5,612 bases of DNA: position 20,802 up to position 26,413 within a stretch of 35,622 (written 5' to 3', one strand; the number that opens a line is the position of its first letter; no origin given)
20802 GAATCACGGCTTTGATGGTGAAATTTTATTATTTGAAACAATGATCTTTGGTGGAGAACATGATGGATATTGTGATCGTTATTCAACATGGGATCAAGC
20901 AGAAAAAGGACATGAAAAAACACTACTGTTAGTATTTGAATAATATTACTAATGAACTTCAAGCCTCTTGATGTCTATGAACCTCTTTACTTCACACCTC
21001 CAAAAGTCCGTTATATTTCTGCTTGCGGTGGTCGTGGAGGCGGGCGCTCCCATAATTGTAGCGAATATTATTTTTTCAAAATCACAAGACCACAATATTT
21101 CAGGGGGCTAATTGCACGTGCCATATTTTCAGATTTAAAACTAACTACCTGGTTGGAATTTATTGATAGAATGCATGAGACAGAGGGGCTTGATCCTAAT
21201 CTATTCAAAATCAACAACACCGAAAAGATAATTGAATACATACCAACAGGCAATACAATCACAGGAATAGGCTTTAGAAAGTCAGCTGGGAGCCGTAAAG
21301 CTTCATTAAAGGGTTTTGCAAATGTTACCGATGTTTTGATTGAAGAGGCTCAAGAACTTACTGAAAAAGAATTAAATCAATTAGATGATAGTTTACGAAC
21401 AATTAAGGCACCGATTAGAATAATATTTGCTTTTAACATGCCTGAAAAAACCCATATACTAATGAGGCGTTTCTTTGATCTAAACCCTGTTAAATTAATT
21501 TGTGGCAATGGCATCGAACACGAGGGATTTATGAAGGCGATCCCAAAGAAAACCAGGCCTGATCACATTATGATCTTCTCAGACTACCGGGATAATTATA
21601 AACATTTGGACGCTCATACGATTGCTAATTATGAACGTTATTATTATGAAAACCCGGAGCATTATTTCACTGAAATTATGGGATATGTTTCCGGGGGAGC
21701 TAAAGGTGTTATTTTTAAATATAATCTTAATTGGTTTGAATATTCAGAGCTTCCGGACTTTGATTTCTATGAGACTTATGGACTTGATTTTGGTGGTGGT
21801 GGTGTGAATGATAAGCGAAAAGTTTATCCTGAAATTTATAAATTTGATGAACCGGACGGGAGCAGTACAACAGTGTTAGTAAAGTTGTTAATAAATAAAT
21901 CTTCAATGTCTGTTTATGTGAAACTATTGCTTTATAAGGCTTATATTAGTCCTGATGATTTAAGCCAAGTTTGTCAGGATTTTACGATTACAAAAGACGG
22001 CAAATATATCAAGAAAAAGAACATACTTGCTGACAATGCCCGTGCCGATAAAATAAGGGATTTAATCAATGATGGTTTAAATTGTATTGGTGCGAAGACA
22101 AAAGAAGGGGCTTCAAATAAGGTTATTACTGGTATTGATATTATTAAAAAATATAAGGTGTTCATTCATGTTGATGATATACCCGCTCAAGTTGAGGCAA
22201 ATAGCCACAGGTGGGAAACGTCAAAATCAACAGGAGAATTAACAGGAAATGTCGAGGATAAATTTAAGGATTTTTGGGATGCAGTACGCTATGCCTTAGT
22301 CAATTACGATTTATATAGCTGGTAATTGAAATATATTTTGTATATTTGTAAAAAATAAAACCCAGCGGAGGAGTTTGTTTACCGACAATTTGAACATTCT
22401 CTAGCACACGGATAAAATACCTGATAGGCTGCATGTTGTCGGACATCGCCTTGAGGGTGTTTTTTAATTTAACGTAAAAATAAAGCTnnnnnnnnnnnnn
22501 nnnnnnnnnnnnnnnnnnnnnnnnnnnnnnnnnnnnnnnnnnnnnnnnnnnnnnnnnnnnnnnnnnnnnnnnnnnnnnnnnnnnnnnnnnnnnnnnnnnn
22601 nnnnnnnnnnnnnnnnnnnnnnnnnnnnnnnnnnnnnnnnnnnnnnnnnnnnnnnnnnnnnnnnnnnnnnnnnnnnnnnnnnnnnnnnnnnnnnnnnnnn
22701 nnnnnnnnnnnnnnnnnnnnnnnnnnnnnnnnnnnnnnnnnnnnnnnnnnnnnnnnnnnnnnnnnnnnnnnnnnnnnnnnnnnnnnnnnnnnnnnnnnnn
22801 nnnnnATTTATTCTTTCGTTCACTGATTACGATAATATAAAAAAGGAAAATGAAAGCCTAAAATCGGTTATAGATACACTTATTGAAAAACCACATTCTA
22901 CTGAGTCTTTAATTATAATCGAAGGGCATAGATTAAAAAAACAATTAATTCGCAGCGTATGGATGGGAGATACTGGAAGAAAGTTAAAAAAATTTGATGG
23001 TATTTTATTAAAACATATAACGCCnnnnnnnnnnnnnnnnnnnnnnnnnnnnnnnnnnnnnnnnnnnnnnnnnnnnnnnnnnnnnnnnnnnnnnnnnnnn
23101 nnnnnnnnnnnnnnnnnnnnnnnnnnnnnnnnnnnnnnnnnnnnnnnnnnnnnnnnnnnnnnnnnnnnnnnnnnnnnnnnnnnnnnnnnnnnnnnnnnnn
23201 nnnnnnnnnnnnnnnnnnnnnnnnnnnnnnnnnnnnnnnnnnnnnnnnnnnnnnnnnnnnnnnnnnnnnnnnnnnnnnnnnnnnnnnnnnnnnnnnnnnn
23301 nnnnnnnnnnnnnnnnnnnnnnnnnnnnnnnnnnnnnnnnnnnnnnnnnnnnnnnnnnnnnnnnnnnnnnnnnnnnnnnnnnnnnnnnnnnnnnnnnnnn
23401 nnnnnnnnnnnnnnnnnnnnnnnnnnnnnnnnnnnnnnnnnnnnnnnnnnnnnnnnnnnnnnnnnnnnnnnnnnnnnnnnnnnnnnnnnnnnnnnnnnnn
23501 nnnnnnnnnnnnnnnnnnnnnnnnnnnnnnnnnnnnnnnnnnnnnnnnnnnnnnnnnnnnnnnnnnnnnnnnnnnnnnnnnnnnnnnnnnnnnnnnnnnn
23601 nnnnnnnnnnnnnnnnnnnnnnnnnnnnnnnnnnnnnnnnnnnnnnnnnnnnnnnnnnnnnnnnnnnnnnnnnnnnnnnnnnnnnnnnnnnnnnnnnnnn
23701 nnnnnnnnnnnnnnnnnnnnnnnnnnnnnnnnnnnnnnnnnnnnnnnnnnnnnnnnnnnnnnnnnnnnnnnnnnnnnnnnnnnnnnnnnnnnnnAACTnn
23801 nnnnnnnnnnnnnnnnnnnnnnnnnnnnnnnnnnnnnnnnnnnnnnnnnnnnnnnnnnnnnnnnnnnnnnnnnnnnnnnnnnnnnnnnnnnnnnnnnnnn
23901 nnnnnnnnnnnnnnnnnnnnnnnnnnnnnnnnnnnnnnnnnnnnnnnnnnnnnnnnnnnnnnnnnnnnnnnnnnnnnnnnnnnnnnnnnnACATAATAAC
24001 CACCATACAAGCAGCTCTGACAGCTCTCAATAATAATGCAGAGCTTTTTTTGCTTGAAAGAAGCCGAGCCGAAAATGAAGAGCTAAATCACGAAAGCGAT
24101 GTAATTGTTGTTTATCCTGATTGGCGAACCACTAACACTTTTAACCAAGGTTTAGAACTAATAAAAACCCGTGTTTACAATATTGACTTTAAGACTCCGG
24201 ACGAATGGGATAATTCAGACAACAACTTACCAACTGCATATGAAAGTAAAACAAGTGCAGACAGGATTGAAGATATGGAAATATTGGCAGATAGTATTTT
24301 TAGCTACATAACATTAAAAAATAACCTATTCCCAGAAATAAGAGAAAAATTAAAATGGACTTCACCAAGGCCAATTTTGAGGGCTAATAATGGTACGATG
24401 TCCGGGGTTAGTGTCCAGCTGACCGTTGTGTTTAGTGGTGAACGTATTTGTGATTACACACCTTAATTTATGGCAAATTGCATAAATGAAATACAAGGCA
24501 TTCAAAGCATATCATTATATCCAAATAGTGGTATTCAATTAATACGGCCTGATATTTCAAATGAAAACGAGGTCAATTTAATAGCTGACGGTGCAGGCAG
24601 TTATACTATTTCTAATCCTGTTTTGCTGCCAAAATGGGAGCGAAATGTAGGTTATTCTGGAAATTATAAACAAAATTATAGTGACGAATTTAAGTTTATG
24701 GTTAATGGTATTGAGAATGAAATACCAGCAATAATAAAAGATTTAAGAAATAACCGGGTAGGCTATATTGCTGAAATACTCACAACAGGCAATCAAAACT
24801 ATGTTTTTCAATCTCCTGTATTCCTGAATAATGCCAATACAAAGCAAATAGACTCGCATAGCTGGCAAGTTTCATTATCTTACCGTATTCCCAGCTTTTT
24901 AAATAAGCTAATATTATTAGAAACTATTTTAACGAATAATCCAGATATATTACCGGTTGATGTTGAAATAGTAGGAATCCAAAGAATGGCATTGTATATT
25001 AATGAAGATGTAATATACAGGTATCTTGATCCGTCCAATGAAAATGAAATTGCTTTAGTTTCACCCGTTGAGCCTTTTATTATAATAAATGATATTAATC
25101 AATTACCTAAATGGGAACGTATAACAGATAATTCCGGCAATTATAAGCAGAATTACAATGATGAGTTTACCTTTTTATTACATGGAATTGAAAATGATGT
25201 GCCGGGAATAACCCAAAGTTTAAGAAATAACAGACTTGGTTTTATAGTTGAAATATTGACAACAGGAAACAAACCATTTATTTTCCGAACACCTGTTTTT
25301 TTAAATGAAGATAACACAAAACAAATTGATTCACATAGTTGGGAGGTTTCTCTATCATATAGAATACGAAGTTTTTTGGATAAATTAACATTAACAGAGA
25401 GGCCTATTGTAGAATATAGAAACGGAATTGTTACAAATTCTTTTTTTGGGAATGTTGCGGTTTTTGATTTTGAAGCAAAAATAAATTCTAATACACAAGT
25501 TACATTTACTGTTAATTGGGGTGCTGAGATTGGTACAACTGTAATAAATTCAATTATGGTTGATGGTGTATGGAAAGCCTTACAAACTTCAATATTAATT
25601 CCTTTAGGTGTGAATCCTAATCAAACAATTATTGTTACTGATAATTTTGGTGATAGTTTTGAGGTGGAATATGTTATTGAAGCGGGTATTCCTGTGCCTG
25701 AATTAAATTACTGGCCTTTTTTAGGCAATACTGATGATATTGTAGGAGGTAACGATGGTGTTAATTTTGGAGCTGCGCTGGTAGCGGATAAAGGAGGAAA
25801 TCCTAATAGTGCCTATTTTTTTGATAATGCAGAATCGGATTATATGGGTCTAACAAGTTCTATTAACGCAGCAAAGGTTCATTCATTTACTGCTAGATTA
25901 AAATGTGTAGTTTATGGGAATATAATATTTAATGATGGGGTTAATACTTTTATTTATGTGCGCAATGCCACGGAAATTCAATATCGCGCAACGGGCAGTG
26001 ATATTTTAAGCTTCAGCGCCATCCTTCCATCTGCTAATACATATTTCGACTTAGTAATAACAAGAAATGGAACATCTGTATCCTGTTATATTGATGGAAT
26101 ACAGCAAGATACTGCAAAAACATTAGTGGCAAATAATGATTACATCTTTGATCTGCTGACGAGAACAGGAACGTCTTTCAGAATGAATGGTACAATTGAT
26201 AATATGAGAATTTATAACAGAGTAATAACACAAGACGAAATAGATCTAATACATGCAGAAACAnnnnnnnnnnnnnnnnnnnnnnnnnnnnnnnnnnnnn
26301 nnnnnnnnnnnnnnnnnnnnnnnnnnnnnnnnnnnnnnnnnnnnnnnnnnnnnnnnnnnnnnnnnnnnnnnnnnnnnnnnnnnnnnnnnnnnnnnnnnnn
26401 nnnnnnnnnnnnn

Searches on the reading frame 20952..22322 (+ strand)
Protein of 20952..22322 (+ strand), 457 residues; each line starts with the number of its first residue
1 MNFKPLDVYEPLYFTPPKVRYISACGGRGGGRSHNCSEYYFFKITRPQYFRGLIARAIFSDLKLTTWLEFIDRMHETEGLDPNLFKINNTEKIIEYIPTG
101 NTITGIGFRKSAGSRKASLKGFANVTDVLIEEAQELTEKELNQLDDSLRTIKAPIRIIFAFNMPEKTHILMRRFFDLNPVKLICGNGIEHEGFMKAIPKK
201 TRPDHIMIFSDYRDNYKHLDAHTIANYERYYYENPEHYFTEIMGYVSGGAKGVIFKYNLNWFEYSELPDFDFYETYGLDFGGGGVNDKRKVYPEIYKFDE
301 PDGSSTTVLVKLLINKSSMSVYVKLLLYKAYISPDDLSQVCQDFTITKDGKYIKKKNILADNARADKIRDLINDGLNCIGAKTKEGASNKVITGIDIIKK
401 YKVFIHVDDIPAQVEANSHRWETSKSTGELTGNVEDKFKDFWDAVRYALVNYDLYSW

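Call 30: search_protein_families(library=phrogs, proteins=[window:20952-22322:+], max_evalue=0.0001)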
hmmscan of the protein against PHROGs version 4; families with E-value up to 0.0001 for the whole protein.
window:20952-22322:+ (457 aa): 3 families
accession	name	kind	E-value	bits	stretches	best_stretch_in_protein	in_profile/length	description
phrog_3717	-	head and packaging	8.3e-21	75.6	1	18-178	22-179/277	terminase large subunit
phrog_6672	-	head and packaging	4.8e-16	59.6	1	343-451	23-128/145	terminase large subunit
phrog_5653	-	head and packaging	5.2e-11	43.6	1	307-452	45-180/199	terminase large subunit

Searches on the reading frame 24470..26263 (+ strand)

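Call 30: search_protein_families(library=phrogs, proteins=[window:24470-26263:+], max_evalue=0.0001)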
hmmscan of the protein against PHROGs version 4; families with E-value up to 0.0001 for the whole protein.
window:24470-26263:+ (598 aa): 1 family
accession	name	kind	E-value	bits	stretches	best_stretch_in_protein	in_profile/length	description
phrog_3545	-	unknown function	2e-07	30.5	1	497-585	871-962/1115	-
